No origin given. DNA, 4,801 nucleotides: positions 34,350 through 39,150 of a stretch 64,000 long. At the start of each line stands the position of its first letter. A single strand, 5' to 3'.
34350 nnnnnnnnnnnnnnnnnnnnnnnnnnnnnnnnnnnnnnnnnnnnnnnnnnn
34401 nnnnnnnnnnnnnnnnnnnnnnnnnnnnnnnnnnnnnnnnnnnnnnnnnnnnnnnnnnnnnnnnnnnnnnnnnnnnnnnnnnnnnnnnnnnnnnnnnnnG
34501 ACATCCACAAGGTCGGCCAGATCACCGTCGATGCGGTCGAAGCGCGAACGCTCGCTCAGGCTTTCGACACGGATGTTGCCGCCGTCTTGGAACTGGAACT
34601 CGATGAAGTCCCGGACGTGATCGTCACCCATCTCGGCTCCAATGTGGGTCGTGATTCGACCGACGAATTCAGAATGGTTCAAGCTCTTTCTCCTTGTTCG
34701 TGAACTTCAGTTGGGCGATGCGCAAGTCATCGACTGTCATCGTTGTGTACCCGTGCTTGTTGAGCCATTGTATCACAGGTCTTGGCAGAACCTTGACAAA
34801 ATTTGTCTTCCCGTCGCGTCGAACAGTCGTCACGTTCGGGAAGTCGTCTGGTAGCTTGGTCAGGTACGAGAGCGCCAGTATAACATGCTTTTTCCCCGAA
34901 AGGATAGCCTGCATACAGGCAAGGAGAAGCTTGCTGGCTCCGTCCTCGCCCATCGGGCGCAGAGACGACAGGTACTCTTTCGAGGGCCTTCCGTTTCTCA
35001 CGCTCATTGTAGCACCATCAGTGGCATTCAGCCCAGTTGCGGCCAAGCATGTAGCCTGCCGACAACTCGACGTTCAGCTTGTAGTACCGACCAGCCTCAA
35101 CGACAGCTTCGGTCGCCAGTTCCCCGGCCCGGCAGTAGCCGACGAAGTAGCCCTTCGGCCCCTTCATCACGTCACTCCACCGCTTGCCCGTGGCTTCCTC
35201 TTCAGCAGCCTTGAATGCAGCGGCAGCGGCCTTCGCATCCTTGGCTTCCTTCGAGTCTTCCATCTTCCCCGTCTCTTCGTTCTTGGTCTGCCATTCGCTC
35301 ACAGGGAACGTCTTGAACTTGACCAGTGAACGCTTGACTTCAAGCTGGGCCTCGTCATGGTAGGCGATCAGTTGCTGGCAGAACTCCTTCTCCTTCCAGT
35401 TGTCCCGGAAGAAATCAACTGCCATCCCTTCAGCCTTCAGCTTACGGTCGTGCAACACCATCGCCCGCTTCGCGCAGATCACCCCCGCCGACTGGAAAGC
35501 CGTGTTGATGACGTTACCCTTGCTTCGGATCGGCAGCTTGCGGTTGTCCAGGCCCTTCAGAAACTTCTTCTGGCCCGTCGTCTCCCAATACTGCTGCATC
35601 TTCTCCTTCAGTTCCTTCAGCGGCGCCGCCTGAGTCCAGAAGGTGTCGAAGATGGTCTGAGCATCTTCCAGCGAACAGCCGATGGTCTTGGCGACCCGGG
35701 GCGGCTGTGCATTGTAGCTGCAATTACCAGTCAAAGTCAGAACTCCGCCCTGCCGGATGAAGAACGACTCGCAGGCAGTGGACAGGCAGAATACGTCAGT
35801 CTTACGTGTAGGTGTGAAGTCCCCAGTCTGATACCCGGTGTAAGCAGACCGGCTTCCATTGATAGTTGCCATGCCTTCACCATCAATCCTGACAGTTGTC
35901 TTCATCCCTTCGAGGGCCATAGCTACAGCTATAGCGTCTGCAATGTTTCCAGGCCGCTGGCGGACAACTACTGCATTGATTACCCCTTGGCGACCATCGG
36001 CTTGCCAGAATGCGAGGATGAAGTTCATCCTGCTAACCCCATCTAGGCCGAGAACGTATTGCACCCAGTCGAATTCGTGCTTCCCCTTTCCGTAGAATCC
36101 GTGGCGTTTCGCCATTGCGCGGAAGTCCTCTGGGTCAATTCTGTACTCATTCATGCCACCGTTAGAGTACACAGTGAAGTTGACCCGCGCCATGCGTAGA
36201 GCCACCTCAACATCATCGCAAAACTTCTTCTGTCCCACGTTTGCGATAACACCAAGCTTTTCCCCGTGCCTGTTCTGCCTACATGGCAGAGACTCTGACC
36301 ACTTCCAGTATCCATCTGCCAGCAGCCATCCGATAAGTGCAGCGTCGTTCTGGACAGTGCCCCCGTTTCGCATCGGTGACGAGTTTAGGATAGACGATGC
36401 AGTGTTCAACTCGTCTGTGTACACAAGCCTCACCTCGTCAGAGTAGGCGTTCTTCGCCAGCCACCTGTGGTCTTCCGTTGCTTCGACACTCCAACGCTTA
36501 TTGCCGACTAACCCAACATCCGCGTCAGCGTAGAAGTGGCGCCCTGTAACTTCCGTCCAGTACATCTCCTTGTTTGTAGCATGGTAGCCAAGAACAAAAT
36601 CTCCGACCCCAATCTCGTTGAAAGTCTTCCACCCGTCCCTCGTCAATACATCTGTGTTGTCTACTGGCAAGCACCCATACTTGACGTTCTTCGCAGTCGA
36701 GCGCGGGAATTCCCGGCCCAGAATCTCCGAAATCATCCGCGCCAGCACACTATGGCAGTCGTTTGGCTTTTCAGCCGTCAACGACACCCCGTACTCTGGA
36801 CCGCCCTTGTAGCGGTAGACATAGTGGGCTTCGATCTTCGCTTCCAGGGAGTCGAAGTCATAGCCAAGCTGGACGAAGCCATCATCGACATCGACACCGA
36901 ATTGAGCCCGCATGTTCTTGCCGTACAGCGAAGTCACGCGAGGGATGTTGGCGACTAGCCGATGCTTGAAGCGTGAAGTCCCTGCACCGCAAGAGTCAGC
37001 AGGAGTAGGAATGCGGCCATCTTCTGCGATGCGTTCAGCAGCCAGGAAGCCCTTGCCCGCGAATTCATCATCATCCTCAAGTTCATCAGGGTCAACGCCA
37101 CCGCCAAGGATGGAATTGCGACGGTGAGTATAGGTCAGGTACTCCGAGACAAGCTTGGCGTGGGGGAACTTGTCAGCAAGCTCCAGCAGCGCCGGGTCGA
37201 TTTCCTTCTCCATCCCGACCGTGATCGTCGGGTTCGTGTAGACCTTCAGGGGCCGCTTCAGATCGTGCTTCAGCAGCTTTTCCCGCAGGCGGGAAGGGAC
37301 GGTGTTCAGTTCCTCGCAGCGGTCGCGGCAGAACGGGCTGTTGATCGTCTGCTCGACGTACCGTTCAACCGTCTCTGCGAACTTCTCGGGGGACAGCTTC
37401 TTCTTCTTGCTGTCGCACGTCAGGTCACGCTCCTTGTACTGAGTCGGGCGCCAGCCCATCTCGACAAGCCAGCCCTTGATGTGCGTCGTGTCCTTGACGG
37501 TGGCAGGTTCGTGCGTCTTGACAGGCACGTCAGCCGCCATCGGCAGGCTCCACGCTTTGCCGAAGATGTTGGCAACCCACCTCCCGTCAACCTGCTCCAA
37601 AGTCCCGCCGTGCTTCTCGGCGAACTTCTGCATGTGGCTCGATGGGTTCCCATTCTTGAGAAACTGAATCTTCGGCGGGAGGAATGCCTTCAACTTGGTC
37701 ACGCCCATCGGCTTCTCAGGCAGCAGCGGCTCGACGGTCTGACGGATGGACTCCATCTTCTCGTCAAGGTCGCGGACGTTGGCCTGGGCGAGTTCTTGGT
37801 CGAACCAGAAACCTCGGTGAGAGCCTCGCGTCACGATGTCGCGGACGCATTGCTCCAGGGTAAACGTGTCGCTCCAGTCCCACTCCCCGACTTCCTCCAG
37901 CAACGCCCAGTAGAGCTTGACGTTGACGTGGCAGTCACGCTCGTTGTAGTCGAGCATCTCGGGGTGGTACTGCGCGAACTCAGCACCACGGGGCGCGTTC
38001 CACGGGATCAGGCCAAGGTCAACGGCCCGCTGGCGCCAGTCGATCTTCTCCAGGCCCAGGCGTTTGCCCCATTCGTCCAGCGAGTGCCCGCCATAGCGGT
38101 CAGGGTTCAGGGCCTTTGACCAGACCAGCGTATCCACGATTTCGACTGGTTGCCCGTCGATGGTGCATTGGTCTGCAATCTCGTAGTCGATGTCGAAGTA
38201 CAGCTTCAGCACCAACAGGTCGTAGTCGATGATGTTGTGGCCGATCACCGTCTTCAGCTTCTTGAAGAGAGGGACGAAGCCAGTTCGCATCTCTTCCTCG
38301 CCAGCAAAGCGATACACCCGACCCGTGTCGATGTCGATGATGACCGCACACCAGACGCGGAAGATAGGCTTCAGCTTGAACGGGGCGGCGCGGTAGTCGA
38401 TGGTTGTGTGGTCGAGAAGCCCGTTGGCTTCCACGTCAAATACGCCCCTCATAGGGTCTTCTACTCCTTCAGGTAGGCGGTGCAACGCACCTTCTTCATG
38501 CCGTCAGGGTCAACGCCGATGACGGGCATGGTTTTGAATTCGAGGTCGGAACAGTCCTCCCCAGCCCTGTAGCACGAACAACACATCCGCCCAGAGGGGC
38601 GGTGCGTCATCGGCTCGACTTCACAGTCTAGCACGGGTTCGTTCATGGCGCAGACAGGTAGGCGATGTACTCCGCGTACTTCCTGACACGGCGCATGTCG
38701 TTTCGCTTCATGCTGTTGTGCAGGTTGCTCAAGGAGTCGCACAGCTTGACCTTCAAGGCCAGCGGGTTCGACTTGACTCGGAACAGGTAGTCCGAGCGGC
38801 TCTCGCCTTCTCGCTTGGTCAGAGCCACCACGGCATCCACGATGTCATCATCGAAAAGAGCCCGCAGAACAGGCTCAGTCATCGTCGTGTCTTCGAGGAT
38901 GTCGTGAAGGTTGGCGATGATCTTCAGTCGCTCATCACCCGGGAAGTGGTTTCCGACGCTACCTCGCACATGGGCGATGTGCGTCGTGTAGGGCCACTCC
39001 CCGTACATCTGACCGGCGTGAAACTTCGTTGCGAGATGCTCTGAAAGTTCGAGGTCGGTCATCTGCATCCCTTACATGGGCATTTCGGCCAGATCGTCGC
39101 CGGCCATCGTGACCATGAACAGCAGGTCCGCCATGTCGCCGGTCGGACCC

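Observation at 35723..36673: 317-aa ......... intein splitting DNA polymerase motif B (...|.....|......)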

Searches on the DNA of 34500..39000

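Call 38: search_rna_families(source=window, start=34500, end=39000, threshold=evalue, max_evalue=1)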
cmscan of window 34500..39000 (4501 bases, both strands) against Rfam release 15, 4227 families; matches with E-value up to 1: 1.
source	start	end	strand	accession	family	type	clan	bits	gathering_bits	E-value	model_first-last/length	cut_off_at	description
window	38820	38915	+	RF04044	mir-7939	Gene; miRNA;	-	22.4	75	0.3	1-61/61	no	mir-7939 microRNA precursor family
